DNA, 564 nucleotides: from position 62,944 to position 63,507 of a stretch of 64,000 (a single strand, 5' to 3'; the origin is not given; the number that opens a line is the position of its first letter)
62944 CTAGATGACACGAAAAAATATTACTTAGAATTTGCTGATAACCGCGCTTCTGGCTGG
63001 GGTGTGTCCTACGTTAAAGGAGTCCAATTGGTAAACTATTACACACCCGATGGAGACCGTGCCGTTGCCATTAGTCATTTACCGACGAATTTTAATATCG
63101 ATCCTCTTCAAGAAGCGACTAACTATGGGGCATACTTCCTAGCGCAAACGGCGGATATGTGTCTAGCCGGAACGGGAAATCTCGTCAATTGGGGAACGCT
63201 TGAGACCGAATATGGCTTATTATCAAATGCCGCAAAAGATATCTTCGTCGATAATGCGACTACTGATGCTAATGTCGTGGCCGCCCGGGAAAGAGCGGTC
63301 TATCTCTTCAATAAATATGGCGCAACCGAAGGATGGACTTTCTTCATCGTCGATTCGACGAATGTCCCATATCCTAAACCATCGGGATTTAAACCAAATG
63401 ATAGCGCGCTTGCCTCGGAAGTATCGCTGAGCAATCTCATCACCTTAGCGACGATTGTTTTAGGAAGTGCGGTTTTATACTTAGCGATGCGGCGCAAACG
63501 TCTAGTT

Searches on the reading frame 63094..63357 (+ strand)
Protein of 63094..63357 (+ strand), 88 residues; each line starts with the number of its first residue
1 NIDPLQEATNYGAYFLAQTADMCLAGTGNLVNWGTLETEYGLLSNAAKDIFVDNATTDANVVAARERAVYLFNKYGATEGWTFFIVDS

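Call 36: search_protein_representatives(alignment_id=A3)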
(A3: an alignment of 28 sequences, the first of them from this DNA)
Query: 28 sequences, 87 profile positions. Proteins with E-value up to 0.001 (for the whole library): 757; up to 1e-10: 87; up to 1e-30: 1. The best 150 are listed.
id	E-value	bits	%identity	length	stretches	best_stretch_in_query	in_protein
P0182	5.6e-31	122.7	-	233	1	2-87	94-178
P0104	1.4e-30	121.5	-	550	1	2-87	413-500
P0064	2.2e-29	117.6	-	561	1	2-87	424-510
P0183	4.0e-29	116.7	-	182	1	3-87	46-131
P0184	3.7e-27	110.4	-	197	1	2-87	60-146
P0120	1.8e-26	108.2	-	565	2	2-87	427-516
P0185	6.8e-26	106.4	-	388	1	4-87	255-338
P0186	1.2e-23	99.2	-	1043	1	2-87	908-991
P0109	2.2e-23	98.3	-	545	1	4-87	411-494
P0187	3.1e-23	97.9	-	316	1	7-86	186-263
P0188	1.1e-22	96.2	-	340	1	3-87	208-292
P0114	1.1e-22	96.1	-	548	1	5-87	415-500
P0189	1.3e-22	95.8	-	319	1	4-87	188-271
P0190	9.8e-22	93.1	-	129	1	10-87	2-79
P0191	6.1e-21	90.5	-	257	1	5-86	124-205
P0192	8.0e-21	90.1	-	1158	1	6-86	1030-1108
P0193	9.9e-21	89.8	-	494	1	5-87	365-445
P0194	2.6e-20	88.5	-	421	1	6-87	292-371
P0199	7.6e-18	80.6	-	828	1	3-87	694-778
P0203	8.1e-16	74.1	-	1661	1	5-87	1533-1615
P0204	8.3e-16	74.1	-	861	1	5-87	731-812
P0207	1.6e-15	73.1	-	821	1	4-86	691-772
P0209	5.4e-15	71.5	-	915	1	3-87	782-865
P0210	6.1e-15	71.3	-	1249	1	4-87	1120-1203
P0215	2.9e-14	69.1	-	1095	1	2-85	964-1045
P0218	6.8e-14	67.9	-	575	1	5-87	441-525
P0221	2.1e-13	66.4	-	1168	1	3-87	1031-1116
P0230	1.4e-12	63.8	-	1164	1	4-87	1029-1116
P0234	1.6e-12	63.6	-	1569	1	4-86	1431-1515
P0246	1.5e-11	60.4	-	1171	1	2-86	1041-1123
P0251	2.7e-11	59.6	-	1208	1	3-87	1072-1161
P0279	2.8e-10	56.3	-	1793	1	3-83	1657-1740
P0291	9.7e-10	54.6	-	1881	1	3-77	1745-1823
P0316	3.4e-09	52.9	-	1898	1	5-83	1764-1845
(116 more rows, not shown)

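Call 41: list_cluster_members(proteins=[P0186, P0192, P0203, P0210, P0215, P0221, P0234, P0279, P0291, P0316])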
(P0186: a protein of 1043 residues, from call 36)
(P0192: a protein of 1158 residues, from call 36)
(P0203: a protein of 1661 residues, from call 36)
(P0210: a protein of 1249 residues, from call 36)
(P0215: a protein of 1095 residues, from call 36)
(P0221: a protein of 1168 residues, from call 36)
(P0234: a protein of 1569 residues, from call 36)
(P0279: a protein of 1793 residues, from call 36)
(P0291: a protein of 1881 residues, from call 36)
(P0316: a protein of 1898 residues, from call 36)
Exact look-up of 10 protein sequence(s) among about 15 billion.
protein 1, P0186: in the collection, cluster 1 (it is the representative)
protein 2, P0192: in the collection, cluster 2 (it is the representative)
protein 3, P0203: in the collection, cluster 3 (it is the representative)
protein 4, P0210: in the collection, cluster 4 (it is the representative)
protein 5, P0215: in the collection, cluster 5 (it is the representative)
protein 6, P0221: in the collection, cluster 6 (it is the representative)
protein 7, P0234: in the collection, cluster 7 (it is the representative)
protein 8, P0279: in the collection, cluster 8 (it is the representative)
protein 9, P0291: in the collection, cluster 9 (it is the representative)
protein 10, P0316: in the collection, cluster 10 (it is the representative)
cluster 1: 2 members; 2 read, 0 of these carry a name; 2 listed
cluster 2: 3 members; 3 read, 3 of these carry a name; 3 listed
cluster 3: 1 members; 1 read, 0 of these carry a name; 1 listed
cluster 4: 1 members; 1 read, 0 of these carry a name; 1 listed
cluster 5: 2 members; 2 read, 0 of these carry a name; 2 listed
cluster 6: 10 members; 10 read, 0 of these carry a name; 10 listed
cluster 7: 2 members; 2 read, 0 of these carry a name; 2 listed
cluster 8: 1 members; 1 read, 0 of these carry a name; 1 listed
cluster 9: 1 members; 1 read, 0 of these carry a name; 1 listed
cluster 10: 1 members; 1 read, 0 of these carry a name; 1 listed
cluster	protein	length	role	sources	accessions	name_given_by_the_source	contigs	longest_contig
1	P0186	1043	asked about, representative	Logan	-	-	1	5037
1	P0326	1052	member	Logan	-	-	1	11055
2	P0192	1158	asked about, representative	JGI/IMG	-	endonuclease I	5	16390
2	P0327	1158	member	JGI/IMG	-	endonuclease I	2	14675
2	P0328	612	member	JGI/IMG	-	hypothetical protein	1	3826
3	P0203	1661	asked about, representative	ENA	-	-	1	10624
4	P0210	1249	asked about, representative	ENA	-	-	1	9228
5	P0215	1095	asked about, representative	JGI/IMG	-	-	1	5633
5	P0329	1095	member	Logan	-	-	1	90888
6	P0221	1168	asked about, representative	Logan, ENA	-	-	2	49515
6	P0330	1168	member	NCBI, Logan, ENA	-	-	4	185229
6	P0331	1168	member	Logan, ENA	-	-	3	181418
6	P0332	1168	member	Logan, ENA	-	-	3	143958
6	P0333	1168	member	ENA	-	-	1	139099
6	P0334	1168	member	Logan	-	-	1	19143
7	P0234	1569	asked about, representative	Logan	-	-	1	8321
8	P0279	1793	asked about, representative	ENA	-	-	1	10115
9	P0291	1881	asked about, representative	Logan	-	-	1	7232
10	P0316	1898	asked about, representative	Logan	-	-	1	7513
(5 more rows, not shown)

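Call 45: search_protein_families(library=pfam, alignment_id=A3, max_evalue=1)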
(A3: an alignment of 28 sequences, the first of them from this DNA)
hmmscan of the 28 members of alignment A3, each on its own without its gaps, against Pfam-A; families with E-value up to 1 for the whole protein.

A. member 1, seq(88 aa): 0 families

B. families by the number of members that match (of 28 scanned): 8 families
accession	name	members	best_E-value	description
PF18243.6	BfiI_DBD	1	0.033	Metal-independent restriction enzyme BfiI DNA binding domain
PF06628.17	Catalase-rel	1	0.048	Catalase-related immune-responsive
PF14684.11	Tricorn_C1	1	0.049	Tricorn protease C1 domain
PF10371.14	EKR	1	0.084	Domain of unknown function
PF09949.15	APP1_cat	1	0.12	Phosphatidate phosphatase APP1, catalytic domain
PF03483.22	B3_4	1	0.13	B3/4 domain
PF15320.11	RAM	1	0.17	mRNA cap methylation, RNMT-activating mini protein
PF16121.10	40S_S4_C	1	0.21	40S ribosomal protein S4 C-terminus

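Call 48: search_protein_families(library=pfam, alignment_id=A4, max_evalue=0.00001)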
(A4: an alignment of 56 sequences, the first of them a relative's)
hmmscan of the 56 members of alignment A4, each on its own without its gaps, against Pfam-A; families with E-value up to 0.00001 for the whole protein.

A. member 1, P0186 (1043 aa): 2 families
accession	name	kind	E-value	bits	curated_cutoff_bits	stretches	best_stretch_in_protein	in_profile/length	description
PF04231.19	Endonuclease_1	-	1.9e-37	129.7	25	1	58-312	3-235/235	Endonuclease I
PF07523.18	Big_3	-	8.6e-10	39.2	21.2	0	445-505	3-56/68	Bacterial Ig-like domain (group 3)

B. families by the number of members that match (of 56 scanned): 8 families
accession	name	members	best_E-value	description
PF02368.24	Big_2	31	1.7e-41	Bacterial Ig-like domain (group 2)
PF04231.19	Endonuclease_1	23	1e-62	Endonuclease I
PF07523.18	Big_3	19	7e-15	Bacterial Ig-like domain (group 3)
PF00082.27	Peptidase_S8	14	8.2e-50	Subtilase family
PF00932.25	LTD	13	6.3e-15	Lamin Tail Domain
PF21461.3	HL_N-beta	6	3.9e-10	Hyaluronate lyase, N-terminal beta-sheet domain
PF22359.2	Big-like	3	1e-13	Bacterial Ig-like domain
PF02494.22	HYR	1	3.9e-06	HYR domain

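Call 49: predict_structure(alignment_id=A3)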
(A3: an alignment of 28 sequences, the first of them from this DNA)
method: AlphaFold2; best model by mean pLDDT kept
length: 88 residues; sequences in the alignment: 28
mean_pLDDT: 96.2   pTM: 0.87
mean pLDDT of the five models: 96.2, 95.8, 95.6, 95.6, 94.1
residues with pLDDT >= 90: 84; 70-90: 3; 50-70: 1; < 50: 0
segments of 3 or more residues with pLDDT < 50: none
pLDDT, mean of each block of 10 residues (from residue 1): 92 98 94 98 98 97 98 97 95
secondary structure, 60 per line:
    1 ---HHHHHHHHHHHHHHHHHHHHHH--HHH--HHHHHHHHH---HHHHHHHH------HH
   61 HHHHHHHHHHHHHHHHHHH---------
elements in order: H4-25 H33-41 H45-52 H59-79

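Call 55: fold_search(model_id=the predicted structure, library=pdb)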
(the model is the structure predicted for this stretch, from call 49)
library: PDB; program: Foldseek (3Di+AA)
matches with E <= 10: 14; with E <= 0.001: 0
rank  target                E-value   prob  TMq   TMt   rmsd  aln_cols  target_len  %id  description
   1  5wd9                  3.0e+00  0.20  0.39  0.40   6.1        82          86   13  Crystal structure of Legionella pneumophila effector lpg2328 (released 2017-11-29)
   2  4u7i_A                3.7e+00  0.08  0.26  0.25   8.4        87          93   10  Structure of the complex of Spartin MIT and IST1 MIM (released 2015-02-11)
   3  6sh9_B                5.0e+00  0.08  0.26  0.03  10.2        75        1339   12  EngBF DARPin Fusion 4b D12 (released 2019-11-06)
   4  3fnb_A                5.6e+00  0.10  0.38  0.13   5.1        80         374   15  Crystal structure of acylaminoacyl peptidase SMU_737 from Streptococcus mutans UA159 (released 2009-01-06)
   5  3b0p_B                6.9e+00  0.06  0.28  0.12  10.7        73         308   11  tRNA-dihydrouridine synthase from Thermus thermophilus (released 2011-12-14)
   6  5ogs                  7.3e+00  0.05  0.23  0.08   9.1        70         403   10  Crystal structure of human AND-1 SepB domain (released 2017-11-29)
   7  5j5k                  7.7e+00  0.06  0.29  0.20   8.2        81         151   20  CRYSTAL STRUCTURE OF AFMP4P IN COMPLEX WITH PALMITIC ACID (released 2017-04-05)
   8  5gvb                  7.7e+00  0.05  0.23  0.08   9.0        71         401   10  SepB domain of human AND-1 (released 2017-04-19)
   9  2d9d_MODEL_1_A        8.6e+00  0.09  0.42  0.42   6.1        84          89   13  Solution structure of the BAG domain (275-350) of BAG-family molecular chaperone regulator-5 (released 2006-12-09)
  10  3b0v_C                8.6e+00  0.04  0.27  0.11   9.5        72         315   15  tRNA-dihydrouridine synthase from Thermus thermophilus in complex with tRNA (released 2011-12-14)
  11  4p1n_A                9.0e+00  0.06  0.30  0.19   6.9        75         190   17  Crystal structure of Atg1-Atg13 complex (released 2014-05-07)
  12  8paq_B                9.5e+00  0.05  0.32  0.22   6.8        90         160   13  Structure of the small subunit of the laccase-like Nlac protein from Pleurotus eryngii (released 2024-02-07)
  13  7jmt_E                9.5e+00  0.04  0.29  0.20  12.5        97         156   16  Crystal structure of schistosome BCL-2 bound to ABT-737 (released 2021-02-17)
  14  1gwi_B                9.5e+00  0.03  0.27  0.08  13.5        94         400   10  The 1.92 A structure of Streptomyces coelicolor A3(2) CYP154C1: A new monooxygenase that functionalizes macrolide ring (released 2003-01-29)

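Call 77: list_cluster_members(proteins=[P0193, P0194, P0199, P0204, P0207, P0209, P0218, P0230, P0246, P0251])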
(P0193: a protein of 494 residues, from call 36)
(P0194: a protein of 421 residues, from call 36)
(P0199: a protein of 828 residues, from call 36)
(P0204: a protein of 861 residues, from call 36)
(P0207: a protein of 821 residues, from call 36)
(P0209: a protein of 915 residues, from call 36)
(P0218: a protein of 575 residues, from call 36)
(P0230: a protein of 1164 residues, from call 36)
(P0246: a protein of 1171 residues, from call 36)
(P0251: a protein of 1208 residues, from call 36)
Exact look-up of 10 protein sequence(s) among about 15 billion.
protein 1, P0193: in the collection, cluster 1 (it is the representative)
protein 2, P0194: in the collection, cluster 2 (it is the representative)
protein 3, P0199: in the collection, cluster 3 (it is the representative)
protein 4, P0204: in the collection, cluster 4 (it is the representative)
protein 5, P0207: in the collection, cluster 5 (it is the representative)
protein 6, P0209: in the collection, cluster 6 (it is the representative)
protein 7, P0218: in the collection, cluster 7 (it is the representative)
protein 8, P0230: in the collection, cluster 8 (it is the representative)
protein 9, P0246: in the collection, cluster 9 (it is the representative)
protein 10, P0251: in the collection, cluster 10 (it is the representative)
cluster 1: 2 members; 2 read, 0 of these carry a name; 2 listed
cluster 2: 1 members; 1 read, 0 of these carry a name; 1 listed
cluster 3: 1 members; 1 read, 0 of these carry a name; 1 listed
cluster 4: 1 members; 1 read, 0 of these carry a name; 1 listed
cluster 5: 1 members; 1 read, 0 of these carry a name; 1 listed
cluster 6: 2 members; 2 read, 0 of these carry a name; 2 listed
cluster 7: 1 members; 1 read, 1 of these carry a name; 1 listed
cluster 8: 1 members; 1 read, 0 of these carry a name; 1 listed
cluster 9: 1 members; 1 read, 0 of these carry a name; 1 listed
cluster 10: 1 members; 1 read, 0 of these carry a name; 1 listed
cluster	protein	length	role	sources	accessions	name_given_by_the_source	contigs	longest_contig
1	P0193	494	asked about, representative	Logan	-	-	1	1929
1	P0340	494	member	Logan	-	-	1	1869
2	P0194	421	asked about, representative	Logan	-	-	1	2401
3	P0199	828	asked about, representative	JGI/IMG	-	-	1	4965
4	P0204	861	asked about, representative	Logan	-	-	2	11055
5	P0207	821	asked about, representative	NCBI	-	-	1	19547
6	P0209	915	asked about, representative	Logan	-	-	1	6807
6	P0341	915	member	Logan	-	-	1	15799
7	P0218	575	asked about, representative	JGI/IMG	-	hypothetical protein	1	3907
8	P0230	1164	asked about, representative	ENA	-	-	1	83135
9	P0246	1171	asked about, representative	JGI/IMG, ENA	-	-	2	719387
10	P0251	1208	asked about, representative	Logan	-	-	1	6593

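Call 81: search_solved_structures(query=A3, max_evalue=1)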
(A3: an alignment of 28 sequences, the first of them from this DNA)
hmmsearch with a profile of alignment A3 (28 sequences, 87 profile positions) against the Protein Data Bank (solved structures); distinct sequences matched with E-value up to 1: 3.
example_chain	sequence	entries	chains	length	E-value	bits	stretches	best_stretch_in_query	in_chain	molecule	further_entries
3wgd_A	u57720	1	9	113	0.23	14.9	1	11-64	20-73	Thioredoxin domain-containing protein 5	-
8eky_M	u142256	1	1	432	0.32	14.5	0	12-61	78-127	Thioredoxin domain-containing protein 5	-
7uv8_V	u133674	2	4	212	0.48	13.9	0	33-77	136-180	E3 ubiquitin-protein ligase BRE1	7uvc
